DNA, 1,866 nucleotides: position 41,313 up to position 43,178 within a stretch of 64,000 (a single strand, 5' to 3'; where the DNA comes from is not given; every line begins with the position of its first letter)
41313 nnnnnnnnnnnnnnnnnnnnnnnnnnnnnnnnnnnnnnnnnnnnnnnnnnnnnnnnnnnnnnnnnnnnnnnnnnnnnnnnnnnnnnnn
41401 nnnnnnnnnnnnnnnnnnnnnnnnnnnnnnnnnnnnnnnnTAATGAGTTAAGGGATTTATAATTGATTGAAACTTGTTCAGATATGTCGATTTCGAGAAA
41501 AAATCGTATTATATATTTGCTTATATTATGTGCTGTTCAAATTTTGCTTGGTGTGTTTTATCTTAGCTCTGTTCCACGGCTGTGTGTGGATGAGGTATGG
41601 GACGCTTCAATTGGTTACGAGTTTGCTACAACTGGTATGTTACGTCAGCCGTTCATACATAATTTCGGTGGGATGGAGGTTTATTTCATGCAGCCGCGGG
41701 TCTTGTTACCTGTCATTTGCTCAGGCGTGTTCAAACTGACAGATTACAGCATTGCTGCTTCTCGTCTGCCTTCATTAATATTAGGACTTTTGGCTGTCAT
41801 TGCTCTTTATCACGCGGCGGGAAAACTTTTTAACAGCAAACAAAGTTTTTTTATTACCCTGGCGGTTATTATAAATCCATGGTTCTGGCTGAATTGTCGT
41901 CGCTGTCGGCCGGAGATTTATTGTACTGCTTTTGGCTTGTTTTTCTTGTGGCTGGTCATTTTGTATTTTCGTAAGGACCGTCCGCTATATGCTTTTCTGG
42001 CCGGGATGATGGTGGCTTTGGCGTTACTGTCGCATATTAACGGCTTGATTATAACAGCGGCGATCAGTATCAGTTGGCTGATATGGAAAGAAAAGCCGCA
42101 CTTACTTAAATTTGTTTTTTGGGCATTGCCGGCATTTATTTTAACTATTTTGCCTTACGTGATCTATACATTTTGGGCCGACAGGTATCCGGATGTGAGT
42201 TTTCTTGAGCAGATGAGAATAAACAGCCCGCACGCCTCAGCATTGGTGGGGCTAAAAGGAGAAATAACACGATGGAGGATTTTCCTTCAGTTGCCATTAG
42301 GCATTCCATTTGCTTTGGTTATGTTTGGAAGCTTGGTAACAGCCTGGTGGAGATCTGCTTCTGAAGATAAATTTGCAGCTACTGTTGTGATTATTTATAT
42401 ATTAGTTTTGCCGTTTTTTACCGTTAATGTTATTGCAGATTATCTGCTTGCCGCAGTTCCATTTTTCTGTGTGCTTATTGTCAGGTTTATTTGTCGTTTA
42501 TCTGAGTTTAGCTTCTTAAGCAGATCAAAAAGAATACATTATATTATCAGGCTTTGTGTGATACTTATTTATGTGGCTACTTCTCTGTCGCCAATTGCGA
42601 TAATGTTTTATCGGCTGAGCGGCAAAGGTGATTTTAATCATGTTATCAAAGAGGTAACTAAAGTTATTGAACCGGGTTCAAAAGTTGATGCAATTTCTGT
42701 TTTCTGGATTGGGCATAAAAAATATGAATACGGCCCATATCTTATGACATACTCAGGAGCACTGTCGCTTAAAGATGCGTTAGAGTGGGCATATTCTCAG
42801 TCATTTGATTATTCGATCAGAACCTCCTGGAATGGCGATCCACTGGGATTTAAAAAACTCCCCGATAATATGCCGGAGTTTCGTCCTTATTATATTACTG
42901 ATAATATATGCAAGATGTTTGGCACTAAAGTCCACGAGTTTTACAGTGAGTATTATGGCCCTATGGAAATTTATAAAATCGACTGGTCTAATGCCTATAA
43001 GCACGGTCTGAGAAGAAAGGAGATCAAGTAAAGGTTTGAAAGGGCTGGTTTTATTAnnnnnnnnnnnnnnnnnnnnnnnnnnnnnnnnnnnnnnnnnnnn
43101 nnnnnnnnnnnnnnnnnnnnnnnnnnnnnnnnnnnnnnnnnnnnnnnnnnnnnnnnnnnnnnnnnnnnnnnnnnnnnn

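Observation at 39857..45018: Two tandem GT-C membrane glycosyltransferases converge on two tandem single-TM helical proteins of unknown family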

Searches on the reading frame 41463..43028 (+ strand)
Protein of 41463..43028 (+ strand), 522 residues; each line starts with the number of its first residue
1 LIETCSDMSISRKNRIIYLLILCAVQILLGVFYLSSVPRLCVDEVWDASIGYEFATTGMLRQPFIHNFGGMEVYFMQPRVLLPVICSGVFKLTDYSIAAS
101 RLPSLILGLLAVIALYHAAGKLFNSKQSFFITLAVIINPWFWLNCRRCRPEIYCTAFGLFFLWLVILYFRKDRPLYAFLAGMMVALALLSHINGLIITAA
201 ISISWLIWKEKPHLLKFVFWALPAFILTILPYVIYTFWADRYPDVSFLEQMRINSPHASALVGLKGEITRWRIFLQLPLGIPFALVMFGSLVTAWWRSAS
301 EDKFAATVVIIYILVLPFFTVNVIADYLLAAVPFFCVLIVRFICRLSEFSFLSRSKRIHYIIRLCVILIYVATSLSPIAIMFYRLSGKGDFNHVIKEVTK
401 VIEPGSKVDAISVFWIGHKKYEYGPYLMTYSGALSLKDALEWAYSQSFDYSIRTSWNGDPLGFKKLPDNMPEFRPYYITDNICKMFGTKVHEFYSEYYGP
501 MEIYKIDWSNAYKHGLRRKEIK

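Call 5: search_protein_families(library=pfam, proteins=[window:41463-43028:+], max_evalue=1)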
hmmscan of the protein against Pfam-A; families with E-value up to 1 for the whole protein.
window:41463-43028:+ (522 aa): 2 families
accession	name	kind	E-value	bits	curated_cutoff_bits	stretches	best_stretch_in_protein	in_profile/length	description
PF13231.12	PMT_2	-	4.7e-13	50.1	26.1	1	83-234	7-159/160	Dolichyl-phosphate-mannose-protein mannosyltransferase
PF11810.13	DUF3332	-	0.085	12.9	25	1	291-329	27-65/170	Domain of unknown function (DUF3332)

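Call 6: search_protein_families(library=ncbifam, proteins=[window:41463-43028:+], max_evalue=1)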
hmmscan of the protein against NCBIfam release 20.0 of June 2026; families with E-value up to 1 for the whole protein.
window:41463-43028:+ (522 aa): 1 family
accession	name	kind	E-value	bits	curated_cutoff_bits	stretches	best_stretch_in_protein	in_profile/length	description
TIGR03663.1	TIGR03663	subfamily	0.00027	20.1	126.25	1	25-210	10-183/435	flippase activity-associated protein Agl23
